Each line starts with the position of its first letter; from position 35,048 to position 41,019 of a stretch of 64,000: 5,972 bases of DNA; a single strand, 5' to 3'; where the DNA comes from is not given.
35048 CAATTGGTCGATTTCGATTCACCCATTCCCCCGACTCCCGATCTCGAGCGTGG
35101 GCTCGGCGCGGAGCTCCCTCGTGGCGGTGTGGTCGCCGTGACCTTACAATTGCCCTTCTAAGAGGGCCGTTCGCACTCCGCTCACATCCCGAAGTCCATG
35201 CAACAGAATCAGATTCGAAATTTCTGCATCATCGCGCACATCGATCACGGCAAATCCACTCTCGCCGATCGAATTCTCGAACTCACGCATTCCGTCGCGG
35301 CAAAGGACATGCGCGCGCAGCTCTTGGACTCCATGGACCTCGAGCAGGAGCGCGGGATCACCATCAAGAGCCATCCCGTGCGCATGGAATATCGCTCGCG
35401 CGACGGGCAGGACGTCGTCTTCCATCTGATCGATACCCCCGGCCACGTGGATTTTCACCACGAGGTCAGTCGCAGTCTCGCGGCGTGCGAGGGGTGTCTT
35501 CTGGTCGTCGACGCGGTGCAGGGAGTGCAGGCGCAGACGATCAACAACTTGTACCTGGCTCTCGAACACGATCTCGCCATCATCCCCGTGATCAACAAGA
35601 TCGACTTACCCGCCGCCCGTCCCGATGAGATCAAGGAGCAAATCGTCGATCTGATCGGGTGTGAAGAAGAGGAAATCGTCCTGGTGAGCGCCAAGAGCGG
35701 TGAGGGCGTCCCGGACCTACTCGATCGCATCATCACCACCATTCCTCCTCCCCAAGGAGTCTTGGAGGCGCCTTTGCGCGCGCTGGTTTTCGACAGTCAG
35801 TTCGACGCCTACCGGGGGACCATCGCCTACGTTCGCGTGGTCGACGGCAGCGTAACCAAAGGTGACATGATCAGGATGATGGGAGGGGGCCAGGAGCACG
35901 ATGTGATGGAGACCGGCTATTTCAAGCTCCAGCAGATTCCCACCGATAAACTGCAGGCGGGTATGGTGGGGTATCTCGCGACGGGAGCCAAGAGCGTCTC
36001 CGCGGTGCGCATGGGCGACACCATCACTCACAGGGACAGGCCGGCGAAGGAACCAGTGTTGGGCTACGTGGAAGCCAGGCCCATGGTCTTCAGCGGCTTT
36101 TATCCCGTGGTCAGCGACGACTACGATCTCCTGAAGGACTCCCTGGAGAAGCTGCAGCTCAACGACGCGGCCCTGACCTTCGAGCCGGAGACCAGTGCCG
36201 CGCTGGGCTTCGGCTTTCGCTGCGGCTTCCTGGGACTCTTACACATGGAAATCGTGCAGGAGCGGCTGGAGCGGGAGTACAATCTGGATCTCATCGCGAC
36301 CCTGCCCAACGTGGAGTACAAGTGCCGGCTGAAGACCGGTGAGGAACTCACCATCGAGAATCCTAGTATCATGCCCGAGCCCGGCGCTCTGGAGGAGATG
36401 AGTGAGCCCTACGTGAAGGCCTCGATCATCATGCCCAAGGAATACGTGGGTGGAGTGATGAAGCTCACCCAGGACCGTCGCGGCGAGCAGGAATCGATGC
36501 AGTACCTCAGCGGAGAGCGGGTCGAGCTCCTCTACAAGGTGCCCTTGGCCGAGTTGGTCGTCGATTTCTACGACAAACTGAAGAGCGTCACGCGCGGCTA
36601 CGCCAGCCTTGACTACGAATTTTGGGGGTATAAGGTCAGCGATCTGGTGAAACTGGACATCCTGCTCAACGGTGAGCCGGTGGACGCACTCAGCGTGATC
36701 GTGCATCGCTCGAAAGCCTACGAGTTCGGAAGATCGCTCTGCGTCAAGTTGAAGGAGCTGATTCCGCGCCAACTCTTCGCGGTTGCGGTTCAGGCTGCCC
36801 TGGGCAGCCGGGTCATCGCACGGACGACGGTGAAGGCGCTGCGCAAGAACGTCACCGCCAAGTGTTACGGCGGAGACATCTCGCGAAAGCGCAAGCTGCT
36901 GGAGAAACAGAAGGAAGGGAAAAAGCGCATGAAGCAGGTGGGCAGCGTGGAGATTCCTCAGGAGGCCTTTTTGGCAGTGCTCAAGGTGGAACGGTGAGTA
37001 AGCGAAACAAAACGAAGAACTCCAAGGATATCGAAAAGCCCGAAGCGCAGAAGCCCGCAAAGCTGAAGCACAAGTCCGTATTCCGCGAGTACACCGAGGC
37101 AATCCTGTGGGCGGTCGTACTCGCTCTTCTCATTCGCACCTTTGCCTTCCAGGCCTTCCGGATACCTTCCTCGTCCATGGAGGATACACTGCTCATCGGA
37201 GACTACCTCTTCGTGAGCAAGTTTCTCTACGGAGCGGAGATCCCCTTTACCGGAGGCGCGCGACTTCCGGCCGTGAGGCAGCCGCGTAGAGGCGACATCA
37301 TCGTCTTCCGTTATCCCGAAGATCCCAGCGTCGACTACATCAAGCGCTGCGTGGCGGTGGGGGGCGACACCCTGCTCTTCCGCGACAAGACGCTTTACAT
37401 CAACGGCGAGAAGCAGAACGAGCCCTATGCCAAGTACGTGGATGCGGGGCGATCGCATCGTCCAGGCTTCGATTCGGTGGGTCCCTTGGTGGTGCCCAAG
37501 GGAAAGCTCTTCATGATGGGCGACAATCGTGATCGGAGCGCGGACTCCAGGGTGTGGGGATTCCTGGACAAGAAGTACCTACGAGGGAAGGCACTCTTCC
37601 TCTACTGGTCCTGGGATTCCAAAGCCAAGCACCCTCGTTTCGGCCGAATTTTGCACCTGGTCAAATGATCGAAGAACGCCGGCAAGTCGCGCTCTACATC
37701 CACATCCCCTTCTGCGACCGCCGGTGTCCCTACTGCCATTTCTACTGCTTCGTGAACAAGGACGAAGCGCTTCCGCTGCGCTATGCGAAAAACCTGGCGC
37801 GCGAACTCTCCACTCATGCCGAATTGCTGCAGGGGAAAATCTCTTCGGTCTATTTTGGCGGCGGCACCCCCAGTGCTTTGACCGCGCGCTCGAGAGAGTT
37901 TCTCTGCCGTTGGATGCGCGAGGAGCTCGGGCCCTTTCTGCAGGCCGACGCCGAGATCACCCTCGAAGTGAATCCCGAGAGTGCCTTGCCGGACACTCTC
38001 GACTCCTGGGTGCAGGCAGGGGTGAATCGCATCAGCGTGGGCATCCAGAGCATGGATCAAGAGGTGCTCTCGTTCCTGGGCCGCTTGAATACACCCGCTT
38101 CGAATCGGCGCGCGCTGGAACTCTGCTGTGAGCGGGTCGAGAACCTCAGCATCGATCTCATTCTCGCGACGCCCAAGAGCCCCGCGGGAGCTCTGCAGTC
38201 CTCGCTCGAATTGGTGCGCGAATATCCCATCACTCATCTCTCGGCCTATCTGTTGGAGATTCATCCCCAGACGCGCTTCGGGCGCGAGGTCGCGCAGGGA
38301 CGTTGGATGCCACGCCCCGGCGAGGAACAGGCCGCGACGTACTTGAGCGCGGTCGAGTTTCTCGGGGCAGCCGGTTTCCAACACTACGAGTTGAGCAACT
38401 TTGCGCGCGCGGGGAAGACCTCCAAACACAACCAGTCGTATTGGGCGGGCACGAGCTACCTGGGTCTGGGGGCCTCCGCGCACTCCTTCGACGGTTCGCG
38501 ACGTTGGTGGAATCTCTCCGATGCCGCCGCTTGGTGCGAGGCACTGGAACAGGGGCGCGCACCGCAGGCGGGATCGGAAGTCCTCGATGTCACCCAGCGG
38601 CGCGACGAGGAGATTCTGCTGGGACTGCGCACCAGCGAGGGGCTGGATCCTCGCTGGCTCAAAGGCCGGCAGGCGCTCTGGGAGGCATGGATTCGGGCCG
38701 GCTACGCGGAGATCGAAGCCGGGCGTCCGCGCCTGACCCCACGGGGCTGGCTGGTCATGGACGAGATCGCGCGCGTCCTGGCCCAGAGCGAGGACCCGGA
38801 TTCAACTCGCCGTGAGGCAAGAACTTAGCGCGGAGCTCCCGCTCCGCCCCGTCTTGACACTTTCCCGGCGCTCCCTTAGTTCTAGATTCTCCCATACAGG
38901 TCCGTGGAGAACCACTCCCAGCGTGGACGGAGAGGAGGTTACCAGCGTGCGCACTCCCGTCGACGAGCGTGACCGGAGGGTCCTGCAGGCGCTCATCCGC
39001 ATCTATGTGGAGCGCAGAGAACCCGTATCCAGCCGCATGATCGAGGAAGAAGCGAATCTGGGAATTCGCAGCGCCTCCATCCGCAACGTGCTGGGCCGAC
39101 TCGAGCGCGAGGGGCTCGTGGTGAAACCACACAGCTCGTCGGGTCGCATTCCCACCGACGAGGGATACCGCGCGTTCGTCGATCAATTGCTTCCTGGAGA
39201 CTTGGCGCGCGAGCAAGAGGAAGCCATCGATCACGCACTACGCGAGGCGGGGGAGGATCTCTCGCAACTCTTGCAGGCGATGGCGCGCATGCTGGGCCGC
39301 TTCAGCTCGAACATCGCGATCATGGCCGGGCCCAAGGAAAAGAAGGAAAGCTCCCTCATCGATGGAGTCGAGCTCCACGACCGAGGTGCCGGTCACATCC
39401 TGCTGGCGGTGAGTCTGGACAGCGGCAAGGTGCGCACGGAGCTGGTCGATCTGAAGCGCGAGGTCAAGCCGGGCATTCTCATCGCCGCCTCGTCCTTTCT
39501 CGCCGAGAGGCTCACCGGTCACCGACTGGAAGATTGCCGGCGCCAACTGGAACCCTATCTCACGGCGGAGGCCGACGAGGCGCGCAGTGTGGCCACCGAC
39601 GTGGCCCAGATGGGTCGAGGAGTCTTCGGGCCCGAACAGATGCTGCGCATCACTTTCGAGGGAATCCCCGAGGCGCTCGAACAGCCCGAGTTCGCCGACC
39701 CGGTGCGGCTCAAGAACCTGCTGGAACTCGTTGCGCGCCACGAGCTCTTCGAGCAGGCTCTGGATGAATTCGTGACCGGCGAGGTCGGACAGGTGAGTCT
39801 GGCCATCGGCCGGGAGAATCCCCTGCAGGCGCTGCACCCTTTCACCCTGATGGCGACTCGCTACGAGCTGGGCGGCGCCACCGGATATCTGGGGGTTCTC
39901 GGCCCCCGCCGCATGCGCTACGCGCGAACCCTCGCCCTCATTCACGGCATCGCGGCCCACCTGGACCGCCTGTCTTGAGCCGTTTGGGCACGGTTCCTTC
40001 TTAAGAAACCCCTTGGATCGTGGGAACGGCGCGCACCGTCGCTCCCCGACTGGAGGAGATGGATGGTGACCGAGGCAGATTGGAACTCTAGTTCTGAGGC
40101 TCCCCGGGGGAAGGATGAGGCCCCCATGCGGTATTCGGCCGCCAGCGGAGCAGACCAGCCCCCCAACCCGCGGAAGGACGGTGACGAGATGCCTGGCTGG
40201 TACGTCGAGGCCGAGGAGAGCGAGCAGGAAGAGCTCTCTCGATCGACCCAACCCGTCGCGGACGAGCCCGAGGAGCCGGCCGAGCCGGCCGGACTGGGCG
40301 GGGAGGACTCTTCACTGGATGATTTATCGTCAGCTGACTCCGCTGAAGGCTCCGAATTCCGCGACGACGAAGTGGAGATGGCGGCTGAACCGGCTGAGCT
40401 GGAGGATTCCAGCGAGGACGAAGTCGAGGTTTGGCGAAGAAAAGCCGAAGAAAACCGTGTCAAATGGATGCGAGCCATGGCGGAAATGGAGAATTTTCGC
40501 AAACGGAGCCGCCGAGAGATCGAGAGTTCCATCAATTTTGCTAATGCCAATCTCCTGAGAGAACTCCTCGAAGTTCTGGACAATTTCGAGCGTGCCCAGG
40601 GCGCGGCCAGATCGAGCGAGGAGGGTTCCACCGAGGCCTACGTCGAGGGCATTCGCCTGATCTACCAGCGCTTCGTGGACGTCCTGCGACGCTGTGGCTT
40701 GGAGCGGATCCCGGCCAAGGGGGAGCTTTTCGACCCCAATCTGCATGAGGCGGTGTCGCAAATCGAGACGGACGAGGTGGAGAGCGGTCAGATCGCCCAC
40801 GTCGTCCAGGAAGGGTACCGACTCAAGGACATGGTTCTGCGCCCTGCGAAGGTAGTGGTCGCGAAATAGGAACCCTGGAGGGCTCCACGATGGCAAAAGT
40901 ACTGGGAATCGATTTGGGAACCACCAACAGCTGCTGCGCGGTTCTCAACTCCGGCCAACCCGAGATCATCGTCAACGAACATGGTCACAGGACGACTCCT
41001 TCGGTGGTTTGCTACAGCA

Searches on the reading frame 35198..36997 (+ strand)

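Call 22: search_protein_families(library=pfam, proteins=[window:35198-36997:+], max_evalue=0.0001)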
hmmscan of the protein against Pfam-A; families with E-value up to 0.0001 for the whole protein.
window:35198-36997:+ (599 aa): 5 families
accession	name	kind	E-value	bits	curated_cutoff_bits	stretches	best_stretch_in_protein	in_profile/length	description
PF00009.33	GTP_EFTU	-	1e-56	191.9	26.5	1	5-184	2-188/188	Elongation factor Tu GTP binding domain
PF06421.17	LepA_C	-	1.4e-51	173.6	29.7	1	490-596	1-107/107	GTP-binding protein LepA C-terminus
PF00679.30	EFG_C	-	4.7e-24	84.7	27.9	1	401-487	2-87/89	Elongation factor G C-terminus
PF03144.31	GTP_EFTU_D2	-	3.4e-09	37.4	30.3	1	207-277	1-73/73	Elongation factor Tu domain 2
PF22042.2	EF-G_D2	-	1.9e-06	28.3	27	1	192-229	1-38/84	Elongation factor G domain 2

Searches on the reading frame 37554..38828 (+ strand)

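Call 22: search_protein_families(library=pfam, proteins=[window:37554-38828:+], max_evalue=0.0001)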
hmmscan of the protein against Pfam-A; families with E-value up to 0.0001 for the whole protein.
window:37554-38828:+ (424 aa): 2 families
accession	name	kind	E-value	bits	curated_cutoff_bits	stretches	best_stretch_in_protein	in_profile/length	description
PF04055.27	Radical_SAM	-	7.3e-19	69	29.5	1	48-209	1-154/166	Radical SAM superfamily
PF06969.22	HemN_C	-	3.9e-05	24.1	24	0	345-401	2-67/67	HemN C-terminal domain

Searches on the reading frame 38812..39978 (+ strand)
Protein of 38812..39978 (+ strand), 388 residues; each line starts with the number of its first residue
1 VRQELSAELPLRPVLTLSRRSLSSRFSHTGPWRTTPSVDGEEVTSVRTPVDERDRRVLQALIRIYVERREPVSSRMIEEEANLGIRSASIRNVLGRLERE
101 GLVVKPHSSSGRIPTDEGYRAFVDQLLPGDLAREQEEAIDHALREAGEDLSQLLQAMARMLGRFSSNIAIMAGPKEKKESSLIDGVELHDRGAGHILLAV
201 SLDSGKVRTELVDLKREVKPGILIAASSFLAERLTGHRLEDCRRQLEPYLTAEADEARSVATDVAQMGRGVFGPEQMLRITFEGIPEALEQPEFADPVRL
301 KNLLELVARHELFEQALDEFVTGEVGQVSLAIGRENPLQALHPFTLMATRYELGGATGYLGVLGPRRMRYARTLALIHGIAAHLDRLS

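Call 22: search_protein_families(library=pfam, proteins=[window:38812-39978:+], max_evalue=0.0001)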
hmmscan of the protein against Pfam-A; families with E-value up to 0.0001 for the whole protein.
window:38812-39978:+ (388 aa): 2 families
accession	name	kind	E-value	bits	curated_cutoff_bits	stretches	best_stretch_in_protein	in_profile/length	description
PF01628.27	HrcA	-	1.3e-37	130.3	22.2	1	152-373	2-214/215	HrcA protein C terminal domain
PF03444.21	HrcA_DNA-bdg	-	7.8e-05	22.7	21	0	54-122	6-73/79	Winged helix-turn-helix transcription repressor, HrcA DNA-binding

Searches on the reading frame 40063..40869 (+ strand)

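Call 22: search_protein_families(library=pfam, proteins=[window:40063-40869:+], max_evalue=0.0001)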
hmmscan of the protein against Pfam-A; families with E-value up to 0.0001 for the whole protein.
window:40063-40869:+ (268 aa): 1 family
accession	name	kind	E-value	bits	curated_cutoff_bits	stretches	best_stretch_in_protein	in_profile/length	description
PF01025.24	GrpE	-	1.7e-48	164.9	25.8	1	107-268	6-165/165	GrpE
